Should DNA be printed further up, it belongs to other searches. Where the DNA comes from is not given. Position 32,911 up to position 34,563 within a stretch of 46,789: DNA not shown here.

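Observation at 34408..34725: Iteron-like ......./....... arrays directly after the primase/VirE gene: candidate origin of replication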

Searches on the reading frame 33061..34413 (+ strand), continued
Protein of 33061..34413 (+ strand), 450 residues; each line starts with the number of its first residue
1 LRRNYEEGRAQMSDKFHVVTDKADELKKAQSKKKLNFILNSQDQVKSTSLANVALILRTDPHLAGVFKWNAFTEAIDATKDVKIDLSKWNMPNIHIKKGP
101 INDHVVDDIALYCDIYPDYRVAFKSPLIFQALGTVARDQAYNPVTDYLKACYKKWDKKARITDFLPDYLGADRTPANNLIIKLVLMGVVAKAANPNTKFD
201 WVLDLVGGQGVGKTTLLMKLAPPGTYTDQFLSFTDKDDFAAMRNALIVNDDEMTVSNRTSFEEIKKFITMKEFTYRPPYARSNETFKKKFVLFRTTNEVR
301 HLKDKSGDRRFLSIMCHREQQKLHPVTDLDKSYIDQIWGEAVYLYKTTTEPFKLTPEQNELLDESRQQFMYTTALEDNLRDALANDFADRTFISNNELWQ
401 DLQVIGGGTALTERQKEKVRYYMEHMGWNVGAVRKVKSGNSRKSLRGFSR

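Call 97: find_homologous_proteins(query=window:33061-34413:+, max_evalue=1e-30)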
Query window:33061-34413:+ (450 aa): 1251 proteins with E <= 1e-30 among 6490 candidates; the best 120 are listed.
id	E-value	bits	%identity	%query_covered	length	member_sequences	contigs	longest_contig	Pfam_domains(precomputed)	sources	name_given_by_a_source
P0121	3.2e-271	918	91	98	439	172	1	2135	PF19263.6,PF05272.18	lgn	-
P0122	5.9e-263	890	88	98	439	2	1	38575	PF19263.6,PF05272.18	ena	-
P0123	1.1e-258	876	87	98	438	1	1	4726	PF19263.6,PF05272.18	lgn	-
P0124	3.1e-242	822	83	97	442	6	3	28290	PF19263.6,PF05272.18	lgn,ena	-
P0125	2.3e-207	707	89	77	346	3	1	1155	PF19263.6,PF05272.18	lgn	-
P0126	1.7e-201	688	69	95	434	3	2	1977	PF19263.6,PF05272.18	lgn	-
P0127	5.8e-171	587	59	95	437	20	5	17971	PF19263.6,PF05272.18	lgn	-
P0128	1.2e-159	550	55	98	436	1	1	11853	PF19263.6,PF05272.18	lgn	-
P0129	5.1e-146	505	54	95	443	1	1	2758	PF19263.6,PF05272.18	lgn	-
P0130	2.7e-145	503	54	96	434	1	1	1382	PF19263.6,PF05272.18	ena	-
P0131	7.7e-145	501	55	95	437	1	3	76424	PF19263.6,PF05272.18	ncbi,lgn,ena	-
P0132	2.0e-144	500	54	96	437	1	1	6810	PF19263.6,PF05272.18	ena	-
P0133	2.8e-144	499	54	96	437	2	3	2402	PF19263.6,PF05272.18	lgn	-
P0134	3.7e-144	499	54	96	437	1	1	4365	PF19263.6,PF05272.18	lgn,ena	-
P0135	4.4e-144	499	54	96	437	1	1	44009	PF19263.6,PF05272.18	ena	-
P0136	4.5e-144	499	54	96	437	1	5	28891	PF19263.6,PF05272.18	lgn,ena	-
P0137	4.9e-144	499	54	96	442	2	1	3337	PF19263.6,PF05272.18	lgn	-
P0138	5.9e-144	498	54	96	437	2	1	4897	PF19263.6,PF05272.18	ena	-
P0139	6.2e-144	498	54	96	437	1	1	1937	PF19263.6,PF05272.18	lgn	-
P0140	7.3e-144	498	54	95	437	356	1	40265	PF19263.6,PF05272.18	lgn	-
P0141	7.3e-144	498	54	96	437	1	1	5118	PF19263.6,PF05272.18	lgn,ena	-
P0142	7.8e-144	498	54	96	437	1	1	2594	PF19263.6,PF05272.18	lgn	-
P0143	9.6e-144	498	54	96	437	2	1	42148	PF19263.6,PF05272.18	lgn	-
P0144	1.0e-143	498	54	96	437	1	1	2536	PF19263.6,PF05272.18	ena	-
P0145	1.1e-143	498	54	96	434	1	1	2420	PF19263.6,PF05272.18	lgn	-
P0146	1.1e-143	497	54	96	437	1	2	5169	PF19263.6,PF05272.18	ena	-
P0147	1.4e-143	497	54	96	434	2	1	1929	PF19263.6,PF05272.18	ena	-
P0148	1.7e-143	497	54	95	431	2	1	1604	PF19263.6,PF05272.18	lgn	-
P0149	2.0e-143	497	54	96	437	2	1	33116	PF19263.6,PF05272.18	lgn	-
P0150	2.1e-143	497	54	96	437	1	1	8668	PF19263.6,PF05272.18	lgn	-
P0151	2.2e-143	497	54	96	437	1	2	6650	PF19263.6,PF05272.18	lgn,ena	-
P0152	2.4e-143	496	54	95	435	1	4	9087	PF19263.6,PF05272.18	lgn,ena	-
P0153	2.4e-143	496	54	96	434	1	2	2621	PF19263.6,PF05272.18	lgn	-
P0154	3.1e-143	496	53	96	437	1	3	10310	PF19263.6,PF05272.18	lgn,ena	-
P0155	3.9e-143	496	53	96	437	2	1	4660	PF19263.6,PF05272.18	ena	-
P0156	4.2e-143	496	53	96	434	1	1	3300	PF19263.6,PF05272.18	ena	-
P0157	5.2e-143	495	53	96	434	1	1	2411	PF19263.6,PF05272.18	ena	-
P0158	6.6e-143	495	53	96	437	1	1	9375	PF19263.6,PF05272.18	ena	-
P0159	7.3e-143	495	54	96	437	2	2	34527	PF19263.6,PF05272.18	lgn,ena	-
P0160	7.5e-143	495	53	96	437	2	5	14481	PF19263.6,PF05272.18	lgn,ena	-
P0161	9.9e-143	494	54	95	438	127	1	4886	PF19263.6,PF05272.18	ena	-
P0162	1.1e-142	494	54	96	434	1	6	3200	PF19263.6,PF05272.18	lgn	-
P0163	1.2e-142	494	54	96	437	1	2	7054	PF19263.6,PF05272.18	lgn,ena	-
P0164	1.4e-142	494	54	96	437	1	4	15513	PF19263.6,PF05272.18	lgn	-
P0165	1.5e-142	494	53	96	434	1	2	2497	PF19263.6,PF05272.18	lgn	-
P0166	1.7e-142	494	53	96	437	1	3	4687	PF19263.6,PF05272.18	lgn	-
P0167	2.0e-142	493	54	96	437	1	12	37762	PF19263.6,PF05272.18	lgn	-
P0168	2.5e-142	493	53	96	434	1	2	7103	PF19263.6,PF05272.18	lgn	-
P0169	2.6e-142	493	53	96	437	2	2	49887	PF19263.6,PF05272.18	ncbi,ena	-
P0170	2.8e-142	493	53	96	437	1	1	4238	PF19263.6,PF05272.18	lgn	-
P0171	3.3e-142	493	54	96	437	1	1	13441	PF19263.6,PF05272.18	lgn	-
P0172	3.9e-142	492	53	96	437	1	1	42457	PF19263.6,PF05272.18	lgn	-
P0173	6.7e-142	492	53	96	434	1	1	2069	PF19263.6,PF05272.18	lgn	-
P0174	1.4e-141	491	53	95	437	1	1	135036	PF19263.6,PF05272.18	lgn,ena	-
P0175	2.7e-141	490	53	96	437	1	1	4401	PF19263.6,PF05272.18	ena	-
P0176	2.8e-141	490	53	95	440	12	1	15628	PF19263.6,PF05272.18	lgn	-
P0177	1.7e-140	487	55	89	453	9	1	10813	PF19263.6,PF05272.18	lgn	-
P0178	1.9e-140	487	52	95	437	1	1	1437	PF19263.6,PF05272.18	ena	-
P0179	1.4e-139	484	53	97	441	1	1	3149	PF19263.6,PF05272.18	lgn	-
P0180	1.9e-139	483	52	95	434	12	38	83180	PF19263.6,PF05272.18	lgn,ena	-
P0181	3.0e-139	483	52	95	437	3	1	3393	PF19263.6,PF05272.18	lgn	-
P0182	4.1e-139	482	53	93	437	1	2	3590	PF19263.6,PF05272.18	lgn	-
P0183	4.4e-139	482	52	95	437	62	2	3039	PF19263.6,PF05272.18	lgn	-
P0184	4.9e-138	479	51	97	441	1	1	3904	PF19263.6,PF05272.18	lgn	-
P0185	2.3e-137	477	51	92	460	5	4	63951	PF19263.6,PF05272.18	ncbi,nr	ncbi:hypothetical protein BTH55_05170 [Lactobacillus delbrueckii subsp. bulgaricus]|nr:hypothetical 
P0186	1.3e-135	471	52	95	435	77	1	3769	PF19263.6,PF05272.18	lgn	-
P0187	4.3e-135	469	53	95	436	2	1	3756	PF19263.6,PF05272.18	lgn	-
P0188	7.3e-135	468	54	90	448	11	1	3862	PF19263.6,PF05272.18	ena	-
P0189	2.6e-134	467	53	96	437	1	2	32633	PF05272.18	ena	-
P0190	2.7e-134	467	53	95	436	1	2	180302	PF19263.6,PF05272.18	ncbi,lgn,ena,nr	ncbi:MAG: hypothetical protein HDR41_04240 [Lactobacillus sp.]|nr:hypothetical protein [Lactobacillu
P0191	3.4e-134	466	51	98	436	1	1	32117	PF05272.18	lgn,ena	-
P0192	6.1e-134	465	52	96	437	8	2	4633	PF19263.6,PF05272.18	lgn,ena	-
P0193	7.7e-134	465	52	93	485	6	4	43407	PF19263.6,PF05272.18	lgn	-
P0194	3.2e-133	463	51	96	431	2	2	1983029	PF19263.6,PF05272.18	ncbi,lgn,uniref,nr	ncbi:VapE family protein [Lactobacillus sp. ESL0731]|uniref:VapE domain-containing protein n=1 Tax=u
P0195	4.6e-133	462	52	98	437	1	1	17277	PF19263.6,PF05272.18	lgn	-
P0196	2.3e-132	460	53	96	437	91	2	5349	PF05272.18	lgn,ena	-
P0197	4.6e-132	459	51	96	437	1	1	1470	PF05272.18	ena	-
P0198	8.4e-132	458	52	92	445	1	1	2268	PF19263.6,PF05272.18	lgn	-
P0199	1.3e-131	458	52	96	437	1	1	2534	PF05272.18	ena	-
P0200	2.2e-131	457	51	96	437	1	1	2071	PF05272.18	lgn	-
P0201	6.4e-131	455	51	98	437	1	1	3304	PF05272.18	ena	-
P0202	7.3e-131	455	52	95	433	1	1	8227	PF19263.6,PF05272.18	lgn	-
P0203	1.5e-130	454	52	94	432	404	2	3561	PF19263.6,PF05272.18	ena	-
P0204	1.7e-130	454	50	96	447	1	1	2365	PF19263.6,PF05272.18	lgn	-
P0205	3.3e-130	453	52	94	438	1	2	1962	PF05272.18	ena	-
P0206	4.0e-130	453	51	98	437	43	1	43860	PF05272.18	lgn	-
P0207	5.7e-130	452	52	94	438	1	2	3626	PF05272.18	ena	-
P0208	9.9e-130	452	52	94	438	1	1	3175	PF05272.18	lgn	-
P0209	1.1e-129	451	49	92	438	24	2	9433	PF05272.18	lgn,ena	-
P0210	1.4e-129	451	52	94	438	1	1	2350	PF05272.18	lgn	-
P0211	1.6e-129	451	52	94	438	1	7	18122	PF05272.18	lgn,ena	-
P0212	1.7e-129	451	52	94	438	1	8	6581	PF05272.18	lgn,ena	-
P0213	2.2e-129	450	51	95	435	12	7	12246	PF05272.18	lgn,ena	-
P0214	2.5e-129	450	52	94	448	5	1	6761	PF19263.6,PF05272.18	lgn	-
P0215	3.8e-129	450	52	94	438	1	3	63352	PF05272.18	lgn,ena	-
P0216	4.0e-129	450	52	94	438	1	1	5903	PF05272.18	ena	-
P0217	4.4e-129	449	52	94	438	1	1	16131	PF05272.18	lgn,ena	-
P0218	4.5e-129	449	53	90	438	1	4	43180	PF05272.18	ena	-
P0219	4.6e-129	449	53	90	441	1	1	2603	PF05272.18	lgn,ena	-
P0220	5.4e-129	449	53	90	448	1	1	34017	PF05272.18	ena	-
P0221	6.2e-129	449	52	94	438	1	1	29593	PF05272.18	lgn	-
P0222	6.8e-129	449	52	94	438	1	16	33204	PF05272.18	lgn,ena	-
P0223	7.5e-129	449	52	94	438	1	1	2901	PF05272.18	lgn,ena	-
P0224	1.1e-128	448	51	98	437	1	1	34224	PF05272.18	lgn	-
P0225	1.1e-128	448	51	94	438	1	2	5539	PF05272.18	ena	-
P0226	1.6e-128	448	53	90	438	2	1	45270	PF05272.18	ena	-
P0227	1.6e-128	448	51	95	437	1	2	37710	PF05272.18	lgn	-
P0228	2.2e-128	447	51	94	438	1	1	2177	PF05272.18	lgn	-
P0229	2.2e-128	447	51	95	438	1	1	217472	PF05272.18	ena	-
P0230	2.3e-128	447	51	98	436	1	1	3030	PF05272.18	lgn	-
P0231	2.4e-128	447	50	96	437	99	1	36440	PF05272.18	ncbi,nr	ncbi:hypothetical protein [Lactobacillus phage S193]|nr:hypothetical protein [Lactobacillus phage S1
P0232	2.4e-128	447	51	94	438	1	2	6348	PF05272.18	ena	-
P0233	2.5e-128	447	56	80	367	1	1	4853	PF19263.6,PF05272.18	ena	-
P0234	2.9e-128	447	51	94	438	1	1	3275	PF05272.18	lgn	-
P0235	4.3e-128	446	52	96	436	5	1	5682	PF05272.18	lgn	-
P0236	4.8e-128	446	51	94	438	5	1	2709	PF05272.18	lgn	-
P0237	5.0e-128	446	51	94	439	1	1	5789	PF05272.18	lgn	-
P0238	5.4e-128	446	50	96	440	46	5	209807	PF05272.18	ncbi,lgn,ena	-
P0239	5.9e-128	446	51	94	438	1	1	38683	PF05272.18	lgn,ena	-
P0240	6.6e-128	446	50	98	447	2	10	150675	PF19263.6,PF05272.18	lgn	-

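Call 102: find_encoding_contigs(protein=P0122, flank=10000, max_places=2)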
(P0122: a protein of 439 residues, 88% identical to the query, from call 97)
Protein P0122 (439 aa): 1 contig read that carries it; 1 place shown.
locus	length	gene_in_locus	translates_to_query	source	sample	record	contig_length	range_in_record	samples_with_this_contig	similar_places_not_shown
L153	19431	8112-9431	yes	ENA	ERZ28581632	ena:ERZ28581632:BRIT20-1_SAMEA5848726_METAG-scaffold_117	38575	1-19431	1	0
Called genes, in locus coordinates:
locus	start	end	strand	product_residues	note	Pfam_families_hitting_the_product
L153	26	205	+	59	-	-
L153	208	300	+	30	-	-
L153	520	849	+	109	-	-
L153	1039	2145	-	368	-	PF14657:Arm-DNA-bind_4 (faint), PF14659:Phage_int_SAM_3, PF00589:Phage_integrase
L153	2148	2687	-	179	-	-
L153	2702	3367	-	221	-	PF13560:HTH_31 (weak), PF01381:HTH_3 (weak), PF00717:Peptidase_S24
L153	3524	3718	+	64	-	PF01381:HTH_3, PF13560:HTH_31 (weak)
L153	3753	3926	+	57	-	PF12728:HTH_17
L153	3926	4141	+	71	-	-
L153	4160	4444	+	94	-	-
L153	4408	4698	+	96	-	-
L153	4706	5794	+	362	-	PF04851:ResIII (weak), PF00271:Helicase_C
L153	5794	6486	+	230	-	PF13479:AAA_24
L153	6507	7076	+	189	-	-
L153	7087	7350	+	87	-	-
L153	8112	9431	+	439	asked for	PF05272:VapE-like_dom, PF19263:DUF5906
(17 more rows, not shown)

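Call 103: find_encoding_contigs(protein=P0124, flank=3000, max_places=2)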
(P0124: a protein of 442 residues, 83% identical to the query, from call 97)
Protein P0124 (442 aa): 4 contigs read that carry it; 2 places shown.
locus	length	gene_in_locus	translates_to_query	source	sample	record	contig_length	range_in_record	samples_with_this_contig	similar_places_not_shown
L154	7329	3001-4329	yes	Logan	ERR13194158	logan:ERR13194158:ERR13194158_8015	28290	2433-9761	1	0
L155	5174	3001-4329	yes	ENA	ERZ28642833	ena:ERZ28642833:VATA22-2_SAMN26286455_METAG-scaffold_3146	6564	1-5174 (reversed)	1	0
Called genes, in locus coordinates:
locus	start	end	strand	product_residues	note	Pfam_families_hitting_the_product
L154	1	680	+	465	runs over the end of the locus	PF00270:DEAD (faint), PF04851:ResIII, PF13604:AAA_30 (weak), PF18766:SWI2_SNF2 (faint), PF04851:ResIII, PF00271:Helicase_C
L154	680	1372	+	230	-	PF13479:AAA_24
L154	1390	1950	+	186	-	-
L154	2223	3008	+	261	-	PF09250:Prim-Pol, PF08708:PriCT_1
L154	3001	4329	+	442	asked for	PF05272:VapE-like_dom, PF19263:DUF5906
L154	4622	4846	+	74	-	-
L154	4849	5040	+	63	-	-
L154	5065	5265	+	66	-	-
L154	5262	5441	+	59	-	-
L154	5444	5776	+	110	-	-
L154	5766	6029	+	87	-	-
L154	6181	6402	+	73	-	-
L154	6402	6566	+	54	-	-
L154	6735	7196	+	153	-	-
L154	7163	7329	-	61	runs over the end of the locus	-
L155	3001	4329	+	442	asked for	PF05272:VapE-like_dom, PF19263:DUF5906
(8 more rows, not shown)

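Call 104: find_encoding_contigs(protein=P0127, flank=3000, max_places=2)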
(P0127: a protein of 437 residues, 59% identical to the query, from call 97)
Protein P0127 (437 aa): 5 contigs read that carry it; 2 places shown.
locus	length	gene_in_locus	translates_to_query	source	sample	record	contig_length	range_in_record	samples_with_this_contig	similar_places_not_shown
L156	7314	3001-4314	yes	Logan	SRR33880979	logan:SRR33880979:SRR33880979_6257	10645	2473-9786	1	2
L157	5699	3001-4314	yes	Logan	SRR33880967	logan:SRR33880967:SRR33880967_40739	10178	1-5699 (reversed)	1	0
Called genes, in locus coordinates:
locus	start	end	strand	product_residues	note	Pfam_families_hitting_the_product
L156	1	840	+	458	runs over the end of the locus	PF00270:DEAD (weak), PF04851:ResIII, PF13604:AAA_30 (faint), PF18766:SWI2_SNF2 (weak), PF04851:ResIII, PF00271:Helicase_C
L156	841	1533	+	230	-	PF13479:AAA_24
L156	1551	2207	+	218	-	-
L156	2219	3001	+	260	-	PF09250:Prim-Pol, PF08708:PriCT_1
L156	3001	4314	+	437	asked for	PF05272:VapE-like_dom, PF19263:DUF5906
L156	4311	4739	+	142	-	-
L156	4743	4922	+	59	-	-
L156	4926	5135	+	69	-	-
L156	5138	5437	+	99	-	-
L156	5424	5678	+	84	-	-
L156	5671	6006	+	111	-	-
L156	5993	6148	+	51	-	-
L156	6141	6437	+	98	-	-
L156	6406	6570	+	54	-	-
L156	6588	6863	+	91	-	-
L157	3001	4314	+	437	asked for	PF05272:VapE-like_dom, PF19263:DUF5906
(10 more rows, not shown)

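Call 105: find_encoding_contigs(protein=P0126, flank=3000, max_places=2)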
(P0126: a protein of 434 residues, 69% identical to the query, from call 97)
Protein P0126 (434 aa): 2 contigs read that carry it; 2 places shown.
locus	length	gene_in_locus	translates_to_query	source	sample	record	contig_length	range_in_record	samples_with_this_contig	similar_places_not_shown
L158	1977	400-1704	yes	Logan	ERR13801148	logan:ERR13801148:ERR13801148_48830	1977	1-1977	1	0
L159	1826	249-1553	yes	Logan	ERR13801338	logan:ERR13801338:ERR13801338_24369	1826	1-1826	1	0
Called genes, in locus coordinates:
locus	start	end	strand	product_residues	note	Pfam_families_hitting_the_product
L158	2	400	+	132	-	?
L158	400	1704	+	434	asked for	PF05272:VapE-like_dom, PF19263:DUF5906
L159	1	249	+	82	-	?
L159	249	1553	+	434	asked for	PF05272:VapE-like_dom, PF19263:DUF5906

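Call 114: predict_structure(alignment_id=A1)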
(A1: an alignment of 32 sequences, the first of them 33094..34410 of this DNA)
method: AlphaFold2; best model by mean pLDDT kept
length: 439 residues; sequences in the alignment: 32
mean_pLDDT: 86.3   pTM: 0.71
mean pLDDT of the five models: 86.3, 85.8, 84.7, 84.7, 83.9
residues with pLDDT >= 90: 221; 70-90: 177; 50-70: 28; < 50: 13
segments of 3 or more residues with pLDDT < 50: 1-8, 19-22
pLDDT, mean of each block of 10 residues (from residue 1): 44 52 73 88 91 92 89 89 90 90 88 92 90 95 96 96 94 96 93 90 96 91 86 93 85 89 83 90 81 70 92 95 97 93 91 74 71 87 91 82 82 82 80 88
secondary structure, 60 per line:
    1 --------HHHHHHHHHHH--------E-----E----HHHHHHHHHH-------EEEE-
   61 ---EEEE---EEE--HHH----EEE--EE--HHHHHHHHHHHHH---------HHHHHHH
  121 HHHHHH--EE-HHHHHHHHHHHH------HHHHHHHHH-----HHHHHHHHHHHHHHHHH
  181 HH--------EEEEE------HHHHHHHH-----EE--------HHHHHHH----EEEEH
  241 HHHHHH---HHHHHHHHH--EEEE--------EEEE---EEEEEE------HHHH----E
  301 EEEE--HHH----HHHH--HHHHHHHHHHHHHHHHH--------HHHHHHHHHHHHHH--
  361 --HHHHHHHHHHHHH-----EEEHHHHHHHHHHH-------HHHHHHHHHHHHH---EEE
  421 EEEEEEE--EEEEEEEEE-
elements in order: H9-19 H39-48 E56-59 E64-67 E71-73 E83-85 H92-104 H114-126 H132-143 H150-158 H164-182 E191-195 H202-209 H225-231 E236-239 H240-246 H250-258 E261-264 E273-276 E280-285 H292-295 E300-304 H314-317 H320-336 H345-358 H363-375 E381-383 H384-394 H402-414 E418-427 E430-438

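Call 116: fold_search(model_id=the predicted structure, library=pdb)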
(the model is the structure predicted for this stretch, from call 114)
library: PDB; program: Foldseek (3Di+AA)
matches with E <= 10: 792; with E <= 0.001: 120
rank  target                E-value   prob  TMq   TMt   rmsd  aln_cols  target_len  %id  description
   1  7pds_C                1.4e-28  1.00  0.69  0.67   6.7       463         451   22  The structure of PriRep1 with dsDNA (released 2022-07-13)
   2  7pds_A                2.2e-28  1.00  0.69  0.66   7.1       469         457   21  The structure of PriRep1 with dsDNA (released 2022-07-13)
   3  7pds_D                5.0e-28  1.00  0.68  0.66   6.7       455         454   21  The structure of PriRep1 with dsDNA (released 2022-07-13)
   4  7pds_B                6.6e-28  1.00  0.69  0.68   6.8       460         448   21  The structure of PriRep1 with dsDNA (released 2022-07-13)
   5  7pds_E                1.5e-27  1.00  0.67  0.65   7.0       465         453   21  The structure of PriRep1 with dsDNA (released 2022-07-13)
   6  7pds_F                3.5e-25  1.00  0.67  0.66   7.0       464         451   21  The structure of PriRep1 with dsDNA (released 2022-07-13)
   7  6k9c_B                2.3e-09  1.00  0.38  0.40   9.9       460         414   14  The apo structure of NrS-1 C terminal region (305-718) (released 2020-04-08)
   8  6k9e_B                1.1e-08  1.00  0.35  0.37  10.3       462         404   14  The A form apo structure of NrS-1 C terminal region-CTR(305-718) (released 2020-06-17)
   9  6k9c_A                1.6e-08  1.00  0.36  0.38  10.0       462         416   14  The apo structure of NrS-1 C terminal region (305-718) (released 2020-04-08)
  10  6lrb_F                2.2e-08  1.00  0.37  0.39  10.1       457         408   14  The A form apo structure of NrS-1 C terminal region-CTR (released 2020-04-08)
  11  6k9e_A                2.7e-08  1.00  0.35  0.37  10.2       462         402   13  The A form apo structure of NrS-1 C terminal region-CTR(305-718) (released 2020-06-17)
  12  6lrb_A                3.0e-08  1.00  0.37  0.39   9.9       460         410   15  The A form apo structure of NrS-1 C terminal region-CTR (released 2020-04-08)
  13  6lrb_D                5.0e-08  1.00  0.36  0.38   9.9       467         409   14  The A form apo structure of NrS-1 C terminal region-CTR (released 2020-04-08)
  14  6lrb_B                5.9e-08  1.00  0.37  0.39  10.0       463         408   15  The A form apo structure of NrS-1 C terminal region-CTR (released 2020-04-08)
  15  6lrb_C                9.1e-08  1.00  0.37  0.39  10.0       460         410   14  The A form apo structure of NrS-1 C terminal region-CTR (released 2020-04-08)
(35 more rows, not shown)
